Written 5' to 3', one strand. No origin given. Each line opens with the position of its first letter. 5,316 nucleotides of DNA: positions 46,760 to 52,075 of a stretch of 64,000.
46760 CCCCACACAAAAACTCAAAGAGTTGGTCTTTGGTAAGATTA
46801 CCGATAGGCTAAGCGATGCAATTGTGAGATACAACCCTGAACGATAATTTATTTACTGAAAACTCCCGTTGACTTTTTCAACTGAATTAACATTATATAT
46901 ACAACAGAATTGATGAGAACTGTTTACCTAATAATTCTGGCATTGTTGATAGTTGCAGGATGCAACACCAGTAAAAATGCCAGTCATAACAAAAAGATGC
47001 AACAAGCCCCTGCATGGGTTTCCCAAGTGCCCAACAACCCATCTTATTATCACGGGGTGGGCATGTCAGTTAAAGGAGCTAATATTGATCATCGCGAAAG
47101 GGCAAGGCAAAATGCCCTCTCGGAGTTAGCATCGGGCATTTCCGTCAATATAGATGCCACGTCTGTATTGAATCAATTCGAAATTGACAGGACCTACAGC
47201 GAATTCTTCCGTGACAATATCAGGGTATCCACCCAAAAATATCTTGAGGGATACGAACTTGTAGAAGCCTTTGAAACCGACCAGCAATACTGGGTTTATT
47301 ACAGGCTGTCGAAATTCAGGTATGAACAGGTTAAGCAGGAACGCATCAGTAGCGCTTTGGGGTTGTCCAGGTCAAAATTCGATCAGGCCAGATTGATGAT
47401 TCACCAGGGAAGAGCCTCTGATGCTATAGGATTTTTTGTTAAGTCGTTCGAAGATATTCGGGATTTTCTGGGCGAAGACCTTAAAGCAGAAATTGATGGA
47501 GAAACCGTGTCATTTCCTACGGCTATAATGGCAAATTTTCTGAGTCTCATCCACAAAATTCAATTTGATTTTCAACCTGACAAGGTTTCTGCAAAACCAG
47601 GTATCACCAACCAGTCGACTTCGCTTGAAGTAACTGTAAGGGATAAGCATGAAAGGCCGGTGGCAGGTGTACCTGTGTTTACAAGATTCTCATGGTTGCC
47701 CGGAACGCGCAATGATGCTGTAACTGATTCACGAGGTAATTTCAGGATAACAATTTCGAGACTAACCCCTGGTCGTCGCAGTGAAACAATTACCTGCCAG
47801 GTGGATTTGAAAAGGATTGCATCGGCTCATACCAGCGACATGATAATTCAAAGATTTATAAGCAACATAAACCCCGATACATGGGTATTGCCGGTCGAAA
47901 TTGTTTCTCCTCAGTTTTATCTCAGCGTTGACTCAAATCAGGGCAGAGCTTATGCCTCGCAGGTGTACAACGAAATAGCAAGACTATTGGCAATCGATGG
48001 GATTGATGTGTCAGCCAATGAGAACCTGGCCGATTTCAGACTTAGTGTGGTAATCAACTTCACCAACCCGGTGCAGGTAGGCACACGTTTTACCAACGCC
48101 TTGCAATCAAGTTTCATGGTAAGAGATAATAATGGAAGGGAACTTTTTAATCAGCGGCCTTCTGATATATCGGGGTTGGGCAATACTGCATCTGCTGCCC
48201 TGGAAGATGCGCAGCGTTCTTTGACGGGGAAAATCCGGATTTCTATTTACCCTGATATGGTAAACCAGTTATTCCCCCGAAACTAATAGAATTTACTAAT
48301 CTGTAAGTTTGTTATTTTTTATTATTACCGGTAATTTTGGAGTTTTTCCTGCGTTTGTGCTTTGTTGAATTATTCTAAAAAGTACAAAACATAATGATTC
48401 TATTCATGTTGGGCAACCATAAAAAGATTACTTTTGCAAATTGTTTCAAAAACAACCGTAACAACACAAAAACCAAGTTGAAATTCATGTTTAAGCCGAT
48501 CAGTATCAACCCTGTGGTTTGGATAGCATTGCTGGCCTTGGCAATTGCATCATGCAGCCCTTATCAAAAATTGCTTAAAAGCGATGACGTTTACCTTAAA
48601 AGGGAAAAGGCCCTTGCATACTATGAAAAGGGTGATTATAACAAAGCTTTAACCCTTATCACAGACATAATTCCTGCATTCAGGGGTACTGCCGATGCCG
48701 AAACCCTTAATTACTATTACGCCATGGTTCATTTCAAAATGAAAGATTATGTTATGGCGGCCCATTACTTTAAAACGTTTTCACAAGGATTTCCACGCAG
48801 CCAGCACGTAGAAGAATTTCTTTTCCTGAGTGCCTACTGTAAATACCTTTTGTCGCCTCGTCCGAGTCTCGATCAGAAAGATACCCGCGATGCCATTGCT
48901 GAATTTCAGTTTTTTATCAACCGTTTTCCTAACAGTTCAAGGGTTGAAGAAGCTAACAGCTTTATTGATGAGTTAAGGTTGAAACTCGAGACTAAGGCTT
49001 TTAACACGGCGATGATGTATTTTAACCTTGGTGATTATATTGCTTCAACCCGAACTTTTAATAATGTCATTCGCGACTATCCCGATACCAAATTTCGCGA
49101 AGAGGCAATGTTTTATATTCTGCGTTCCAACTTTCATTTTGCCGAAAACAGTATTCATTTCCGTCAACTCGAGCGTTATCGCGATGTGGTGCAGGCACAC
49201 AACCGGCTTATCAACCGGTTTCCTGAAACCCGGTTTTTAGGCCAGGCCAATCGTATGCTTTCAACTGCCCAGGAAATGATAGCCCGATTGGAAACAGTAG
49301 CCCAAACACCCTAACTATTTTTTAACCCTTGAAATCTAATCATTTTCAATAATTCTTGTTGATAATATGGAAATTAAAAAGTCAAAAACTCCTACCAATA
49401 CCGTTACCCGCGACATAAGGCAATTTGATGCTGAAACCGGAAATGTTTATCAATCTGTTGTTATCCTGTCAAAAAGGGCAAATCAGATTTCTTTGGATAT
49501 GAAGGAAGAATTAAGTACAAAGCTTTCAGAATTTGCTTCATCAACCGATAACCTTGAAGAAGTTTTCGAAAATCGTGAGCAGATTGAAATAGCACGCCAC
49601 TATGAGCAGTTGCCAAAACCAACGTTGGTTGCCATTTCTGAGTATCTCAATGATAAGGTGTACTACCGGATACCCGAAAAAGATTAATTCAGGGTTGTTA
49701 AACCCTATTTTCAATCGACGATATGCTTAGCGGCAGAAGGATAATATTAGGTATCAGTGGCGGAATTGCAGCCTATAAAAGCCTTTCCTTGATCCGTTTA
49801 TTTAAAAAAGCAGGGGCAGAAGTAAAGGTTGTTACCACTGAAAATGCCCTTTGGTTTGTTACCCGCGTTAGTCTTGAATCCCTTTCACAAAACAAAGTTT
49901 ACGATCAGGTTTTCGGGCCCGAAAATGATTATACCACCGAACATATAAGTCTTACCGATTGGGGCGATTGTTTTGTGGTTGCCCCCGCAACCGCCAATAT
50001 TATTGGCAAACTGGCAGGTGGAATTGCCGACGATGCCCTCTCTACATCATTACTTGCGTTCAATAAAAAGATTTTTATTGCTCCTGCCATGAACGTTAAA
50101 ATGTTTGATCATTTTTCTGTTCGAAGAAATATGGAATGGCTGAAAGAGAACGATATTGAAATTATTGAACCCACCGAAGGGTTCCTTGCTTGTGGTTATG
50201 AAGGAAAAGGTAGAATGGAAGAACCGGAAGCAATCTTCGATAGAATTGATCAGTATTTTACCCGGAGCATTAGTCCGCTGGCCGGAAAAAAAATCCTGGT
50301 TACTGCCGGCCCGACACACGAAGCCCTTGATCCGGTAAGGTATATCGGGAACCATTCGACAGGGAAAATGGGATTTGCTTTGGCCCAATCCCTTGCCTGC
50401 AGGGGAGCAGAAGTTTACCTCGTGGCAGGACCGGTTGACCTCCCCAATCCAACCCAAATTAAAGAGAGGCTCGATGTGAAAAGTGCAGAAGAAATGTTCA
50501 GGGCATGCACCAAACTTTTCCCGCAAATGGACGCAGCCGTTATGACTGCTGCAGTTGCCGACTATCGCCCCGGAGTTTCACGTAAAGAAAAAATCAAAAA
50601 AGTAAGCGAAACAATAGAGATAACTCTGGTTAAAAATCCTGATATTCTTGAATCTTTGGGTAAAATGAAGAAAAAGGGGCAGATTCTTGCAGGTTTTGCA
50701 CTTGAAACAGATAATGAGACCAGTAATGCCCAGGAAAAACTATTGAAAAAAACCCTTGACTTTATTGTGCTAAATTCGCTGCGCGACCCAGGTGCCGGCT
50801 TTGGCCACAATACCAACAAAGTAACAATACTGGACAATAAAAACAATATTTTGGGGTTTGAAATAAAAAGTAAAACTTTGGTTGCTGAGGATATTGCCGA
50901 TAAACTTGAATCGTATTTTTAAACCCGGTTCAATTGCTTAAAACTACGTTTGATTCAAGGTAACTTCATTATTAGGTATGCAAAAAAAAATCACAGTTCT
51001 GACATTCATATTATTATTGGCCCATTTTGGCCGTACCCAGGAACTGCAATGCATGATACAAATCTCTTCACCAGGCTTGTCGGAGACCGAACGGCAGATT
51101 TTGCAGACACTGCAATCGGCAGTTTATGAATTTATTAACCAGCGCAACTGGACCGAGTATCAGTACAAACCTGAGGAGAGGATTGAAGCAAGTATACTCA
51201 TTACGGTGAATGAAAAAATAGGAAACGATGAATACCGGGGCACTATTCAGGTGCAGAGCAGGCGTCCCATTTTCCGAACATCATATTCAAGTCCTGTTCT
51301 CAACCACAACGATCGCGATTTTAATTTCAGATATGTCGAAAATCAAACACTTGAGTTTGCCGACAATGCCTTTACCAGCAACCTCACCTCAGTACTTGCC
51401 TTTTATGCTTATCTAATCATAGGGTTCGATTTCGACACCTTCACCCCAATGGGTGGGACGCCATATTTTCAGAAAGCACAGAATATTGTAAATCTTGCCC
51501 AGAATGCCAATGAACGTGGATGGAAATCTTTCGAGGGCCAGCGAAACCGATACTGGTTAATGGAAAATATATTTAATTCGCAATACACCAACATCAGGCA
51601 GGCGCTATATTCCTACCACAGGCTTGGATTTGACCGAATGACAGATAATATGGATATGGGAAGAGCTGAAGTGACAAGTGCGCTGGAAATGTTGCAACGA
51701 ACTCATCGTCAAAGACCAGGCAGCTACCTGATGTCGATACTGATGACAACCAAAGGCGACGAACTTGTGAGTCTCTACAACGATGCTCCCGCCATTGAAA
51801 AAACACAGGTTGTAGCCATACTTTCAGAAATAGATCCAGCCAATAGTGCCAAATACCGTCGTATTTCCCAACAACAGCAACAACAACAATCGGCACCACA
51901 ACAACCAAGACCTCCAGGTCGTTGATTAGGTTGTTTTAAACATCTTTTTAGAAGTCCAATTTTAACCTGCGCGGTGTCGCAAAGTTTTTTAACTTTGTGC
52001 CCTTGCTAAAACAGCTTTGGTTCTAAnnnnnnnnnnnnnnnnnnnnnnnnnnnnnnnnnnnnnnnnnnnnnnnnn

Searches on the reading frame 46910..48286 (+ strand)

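Call 39: search_protein_families(library=pfam, proteins=[window:46910-48286:+], max_evalue=0.00001)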
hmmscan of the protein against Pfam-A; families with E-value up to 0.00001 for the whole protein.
window:46910-48286:+ (458 aa): 1 family
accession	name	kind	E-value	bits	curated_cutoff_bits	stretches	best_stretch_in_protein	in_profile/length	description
PF02169.21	LPP20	-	9.1e-11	42.5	25.9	1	34-134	1-97/97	LPP20 lipoprotein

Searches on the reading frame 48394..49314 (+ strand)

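Call 39: search_protein_families(library=pfam, proteins=[window:48394-49314:+], max_evalue=0.00001)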
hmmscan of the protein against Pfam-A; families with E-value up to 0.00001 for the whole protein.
window:48394-49314:+ (306 aa): 4 families
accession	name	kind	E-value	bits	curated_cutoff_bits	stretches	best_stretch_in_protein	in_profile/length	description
PF13525.12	YfiO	-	7.1e-23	81.9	25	1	71-248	10-190/203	Outer membrane lipoprotein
PF13174.12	TPR_6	-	1.5e-13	50.8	26.3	0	143-181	3-33/33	Tetratricopeptide repeat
PF07719.23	TPR_2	-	8.7e-08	32.2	27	0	71-88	6-23/34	Tetratricopeptide repeat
PF13371.12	TPR_9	-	3.4e-06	27.4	35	0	59-86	22-49/73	Tetratricopeptide repeat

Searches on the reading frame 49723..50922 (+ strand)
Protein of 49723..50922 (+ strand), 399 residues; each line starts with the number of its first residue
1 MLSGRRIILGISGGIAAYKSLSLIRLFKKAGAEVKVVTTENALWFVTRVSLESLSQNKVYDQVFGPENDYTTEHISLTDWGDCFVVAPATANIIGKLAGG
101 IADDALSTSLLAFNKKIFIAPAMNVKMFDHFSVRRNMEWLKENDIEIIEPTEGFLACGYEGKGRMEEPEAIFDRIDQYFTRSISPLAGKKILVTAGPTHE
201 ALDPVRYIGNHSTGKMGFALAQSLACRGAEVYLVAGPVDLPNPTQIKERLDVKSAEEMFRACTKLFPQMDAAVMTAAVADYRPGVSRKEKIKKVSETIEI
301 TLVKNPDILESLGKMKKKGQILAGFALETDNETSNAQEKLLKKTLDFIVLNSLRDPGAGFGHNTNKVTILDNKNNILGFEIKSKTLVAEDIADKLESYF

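Call 39: search_protein_families(library=pfam, proteins=[window:49723-50922:+], max_evalue=0.00001)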
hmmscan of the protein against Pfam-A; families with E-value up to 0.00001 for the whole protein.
window:49723-50922:+ (399 aa): 2 families
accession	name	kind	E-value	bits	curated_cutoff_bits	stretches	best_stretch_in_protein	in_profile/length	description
PF04127.22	DFP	-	8.1e-71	238.1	22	1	186-370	1-186/186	DNA/pantothenate metabolism flavoprotein C-terminal domain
PF02441.25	Flavoprotein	-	1.7e-30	106.2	22.7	1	6-177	2-160/162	Flavoprotein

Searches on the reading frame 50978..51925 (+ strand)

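Call 39: search_protein_families(library=pfam, proteins=[window:50978-51925:+], max_evalue=0.00001)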
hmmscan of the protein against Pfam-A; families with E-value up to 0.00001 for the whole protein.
window:50978-51925:+ (315 aa): 1 family
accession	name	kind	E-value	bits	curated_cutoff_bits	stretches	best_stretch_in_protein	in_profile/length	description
PF16119.10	DUF4835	-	1.7e-105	352.6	25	1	21-296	1-276/276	Domain of unknown function (DUF4835)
